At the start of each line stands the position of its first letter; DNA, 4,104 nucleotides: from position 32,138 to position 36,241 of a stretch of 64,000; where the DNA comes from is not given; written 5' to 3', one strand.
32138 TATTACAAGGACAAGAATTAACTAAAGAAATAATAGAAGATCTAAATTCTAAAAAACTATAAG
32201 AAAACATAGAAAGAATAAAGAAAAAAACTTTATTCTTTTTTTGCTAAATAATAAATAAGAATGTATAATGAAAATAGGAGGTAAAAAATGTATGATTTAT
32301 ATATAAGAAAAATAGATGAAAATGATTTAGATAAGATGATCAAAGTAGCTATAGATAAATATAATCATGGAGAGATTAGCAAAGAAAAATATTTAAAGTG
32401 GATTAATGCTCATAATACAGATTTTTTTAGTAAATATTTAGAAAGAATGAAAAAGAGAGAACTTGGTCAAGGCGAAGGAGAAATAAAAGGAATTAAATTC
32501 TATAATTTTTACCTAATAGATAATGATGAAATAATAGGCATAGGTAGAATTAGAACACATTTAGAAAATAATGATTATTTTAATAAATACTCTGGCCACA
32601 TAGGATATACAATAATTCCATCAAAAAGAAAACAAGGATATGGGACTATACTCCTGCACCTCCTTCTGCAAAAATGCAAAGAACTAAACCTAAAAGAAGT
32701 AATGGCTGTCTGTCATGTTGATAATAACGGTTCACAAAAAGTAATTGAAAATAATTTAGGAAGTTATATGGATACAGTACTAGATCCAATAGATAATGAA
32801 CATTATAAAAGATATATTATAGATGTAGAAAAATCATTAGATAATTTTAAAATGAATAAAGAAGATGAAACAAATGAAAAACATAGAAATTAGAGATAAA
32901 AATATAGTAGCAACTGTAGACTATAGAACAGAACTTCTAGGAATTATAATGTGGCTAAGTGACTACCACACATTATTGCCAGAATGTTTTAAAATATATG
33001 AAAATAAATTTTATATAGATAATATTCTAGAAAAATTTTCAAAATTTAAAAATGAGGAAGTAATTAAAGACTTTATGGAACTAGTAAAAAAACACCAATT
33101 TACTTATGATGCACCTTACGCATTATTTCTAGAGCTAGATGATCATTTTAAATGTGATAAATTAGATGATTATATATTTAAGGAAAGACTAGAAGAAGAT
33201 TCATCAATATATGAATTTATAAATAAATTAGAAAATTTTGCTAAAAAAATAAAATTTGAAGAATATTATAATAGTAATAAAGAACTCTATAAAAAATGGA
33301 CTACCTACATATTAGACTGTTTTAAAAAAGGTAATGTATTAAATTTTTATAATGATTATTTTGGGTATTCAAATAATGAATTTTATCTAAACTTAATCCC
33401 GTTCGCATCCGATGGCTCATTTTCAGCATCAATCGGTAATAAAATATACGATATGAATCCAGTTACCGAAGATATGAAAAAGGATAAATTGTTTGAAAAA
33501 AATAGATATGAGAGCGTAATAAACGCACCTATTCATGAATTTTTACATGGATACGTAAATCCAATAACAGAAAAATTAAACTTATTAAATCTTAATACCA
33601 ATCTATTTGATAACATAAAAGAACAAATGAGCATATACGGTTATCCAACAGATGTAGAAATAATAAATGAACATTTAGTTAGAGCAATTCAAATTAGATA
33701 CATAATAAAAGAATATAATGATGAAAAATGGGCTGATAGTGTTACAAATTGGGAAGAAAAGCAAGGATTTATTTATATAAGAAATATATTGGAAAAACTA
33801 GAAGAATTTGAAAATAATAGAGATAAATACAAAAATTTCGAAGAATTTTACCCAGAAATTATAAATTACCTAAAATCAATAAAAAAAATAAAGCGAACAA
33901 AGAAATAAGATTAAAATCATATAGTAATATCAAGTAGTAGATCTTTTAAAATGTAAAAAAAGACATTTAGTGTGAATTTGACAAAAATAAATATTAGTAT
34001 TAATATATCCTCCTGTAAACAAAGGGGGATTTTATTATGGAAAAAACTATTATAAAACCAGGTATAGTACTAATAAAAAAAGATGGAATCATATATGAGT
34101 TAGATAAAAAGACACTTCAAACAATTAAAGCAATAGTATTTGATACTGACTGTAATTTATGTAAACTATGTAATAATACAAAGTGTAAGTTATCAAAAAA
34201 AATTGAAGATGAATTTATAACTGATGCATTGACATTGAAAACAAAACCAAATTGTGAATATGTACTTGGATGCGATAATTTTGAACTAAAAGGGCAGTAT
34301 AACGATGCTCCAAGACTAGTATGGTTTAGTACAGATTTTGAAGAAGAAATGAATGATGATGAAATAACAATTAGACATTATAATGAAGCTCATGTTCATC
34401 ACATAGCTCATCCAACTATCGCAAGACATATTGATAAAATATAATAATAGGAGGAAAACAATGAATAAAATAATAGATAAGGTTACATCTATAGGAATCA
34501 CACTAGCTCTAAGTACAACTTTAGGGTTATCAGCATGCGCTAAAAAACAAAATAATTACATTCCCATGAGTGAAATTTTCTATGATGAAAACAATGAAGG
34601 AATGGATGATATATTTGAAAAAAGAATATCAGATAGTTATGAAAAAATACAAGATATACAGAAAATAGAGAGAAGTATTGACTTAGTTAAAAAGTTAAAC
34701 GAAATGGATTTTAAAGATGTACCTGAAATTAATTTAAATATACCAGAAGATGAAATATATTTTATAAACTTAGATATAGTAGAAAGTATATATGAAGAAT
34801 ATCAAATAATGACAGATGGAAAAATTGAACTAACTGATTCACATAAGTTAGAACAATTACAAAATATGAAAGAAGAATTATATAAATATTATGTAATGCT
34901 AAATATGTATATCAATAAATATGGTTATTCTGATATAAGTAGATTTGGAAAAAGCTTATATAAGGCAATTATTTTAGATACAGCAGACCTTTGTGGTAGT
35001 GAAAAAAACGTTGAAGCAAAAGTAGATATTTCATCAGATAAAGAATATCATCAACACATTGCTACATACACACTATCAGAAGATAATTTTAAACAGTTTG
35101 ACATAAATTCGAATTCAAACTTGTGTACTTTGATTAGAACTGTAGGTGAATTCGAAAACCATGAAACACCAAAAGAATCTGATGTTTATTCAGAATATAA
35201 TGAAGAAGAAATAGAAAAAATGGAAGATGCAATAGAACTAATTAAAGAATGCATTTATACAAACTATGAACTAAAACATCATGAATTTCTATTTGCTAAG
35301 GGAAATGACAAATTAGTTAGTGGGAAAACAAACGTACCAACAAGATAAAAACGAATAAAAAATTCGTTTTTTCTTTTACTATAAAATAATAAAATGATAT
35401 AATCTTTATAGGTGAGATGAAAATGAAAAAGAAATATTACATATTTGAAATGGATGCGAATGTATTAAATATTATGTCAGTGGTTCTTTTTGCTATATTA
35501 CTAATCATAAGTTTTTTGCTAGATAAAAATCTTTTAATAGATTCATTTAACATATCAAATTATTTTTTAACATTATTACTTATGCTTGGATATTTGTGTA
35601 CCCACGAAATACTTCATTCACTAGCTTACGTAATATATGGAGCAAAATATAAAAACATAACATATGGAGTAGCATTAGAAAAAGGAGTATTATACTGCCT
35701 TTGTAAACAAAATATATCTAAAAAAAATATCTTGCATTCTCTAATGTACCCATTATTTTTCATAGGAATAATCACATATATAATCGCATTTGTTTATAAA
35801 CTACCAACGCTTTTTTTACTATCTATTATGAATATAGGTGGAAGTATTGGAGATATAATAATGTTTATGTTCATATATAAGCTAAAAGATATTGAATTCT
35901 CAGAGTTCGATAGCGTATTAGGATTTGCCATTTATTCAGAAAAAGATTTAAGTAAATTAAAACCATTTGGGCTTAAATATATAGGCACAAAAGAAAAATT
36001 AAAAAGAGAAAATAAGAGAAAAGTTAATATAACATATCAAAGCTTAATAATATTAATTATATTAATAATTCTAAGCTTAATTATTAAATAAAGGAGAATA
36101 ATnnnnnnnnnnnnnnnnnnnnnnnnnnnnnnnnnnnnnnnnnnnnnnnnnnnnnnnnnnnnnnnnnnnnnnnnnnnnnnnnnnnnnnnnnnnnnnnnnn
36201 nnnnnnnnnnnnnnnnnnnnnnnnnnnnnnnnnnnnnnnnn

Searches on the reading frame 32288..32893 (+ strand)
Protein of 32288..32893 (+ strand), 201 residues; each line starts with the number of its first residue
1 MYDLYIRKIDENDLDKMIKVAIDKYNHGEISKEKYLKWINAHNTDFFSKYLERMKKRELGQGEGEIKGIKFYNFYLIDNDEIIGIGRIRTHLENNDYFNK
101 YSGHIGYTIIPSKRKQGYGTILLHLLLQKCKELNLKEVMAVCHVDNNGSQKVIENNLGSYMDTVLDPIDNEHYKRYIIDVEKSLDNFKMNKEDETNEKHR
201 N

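Call 11: search_protein_families(library=pfam, proteins=[window:32288-32893:+], max_evalue=0.01)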
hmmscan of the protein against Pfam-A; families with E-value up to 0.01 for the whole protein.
window:32288-32893:+ (201 aa): 3 families
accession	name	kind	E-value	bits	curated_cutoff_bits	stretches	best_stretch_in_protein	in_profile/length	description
PF13302.13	Acetyltransf_3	-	5.7e-14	53.4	25.4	1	4-155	2-134/138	Acetyltransferase (GNAT) domain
PF00583.31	Acetyltransf_1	-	2.1e-10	41.4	20.7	1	72-158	34-115/116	Acetyltransferase (GNAT) family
PF13508.13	Acetyltransf_7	-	0.0023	18.7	27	1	73-137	4-64/84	Acetyltransferase (GNAT) domain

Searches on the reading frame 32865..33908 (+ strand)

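Call 11: search_protein_families(library=pfam, proteins=[window:32865-33908:+], max_evalue=0.01)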
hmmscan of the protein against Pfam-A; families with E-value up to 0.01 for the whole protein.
window:32865-33908:+ (347 aa): 1 family
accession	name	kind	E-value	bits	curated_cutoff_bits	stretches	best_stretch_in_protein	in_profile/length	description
PF16286.10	DUF4932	-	3.6e-42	145.4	28.7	1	16-334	3-331/332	Domain of unknown function (DUF4932)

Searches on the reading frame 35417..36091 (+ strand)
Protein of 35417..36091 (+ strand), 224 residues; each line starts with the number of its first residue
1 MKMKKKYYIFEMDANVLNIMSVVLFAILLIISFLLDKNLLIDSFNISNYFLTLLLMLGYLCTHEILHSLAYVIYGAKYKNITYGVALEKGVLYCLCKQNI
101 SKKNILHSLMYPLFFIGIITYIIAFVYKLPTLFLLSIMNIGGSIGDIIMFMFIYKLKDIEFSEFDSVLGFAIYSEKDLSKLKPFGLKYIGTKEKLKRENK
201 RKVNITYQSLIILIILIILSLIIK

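Call 11: search_protein_families(library=pfam, proteins=[window:35417-36091:+], max_evalue=0.01)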
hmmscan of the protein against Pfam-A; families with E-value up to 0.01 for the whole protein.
window:35417-36091:+ (224 aa): 1 family
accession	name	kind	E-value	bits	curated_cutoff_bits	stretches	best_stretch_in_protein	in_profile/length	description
PF11667.14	DUF3267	-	8.4e-18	65.1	27.1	1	57-156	2-103/108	Putative zincin peptidase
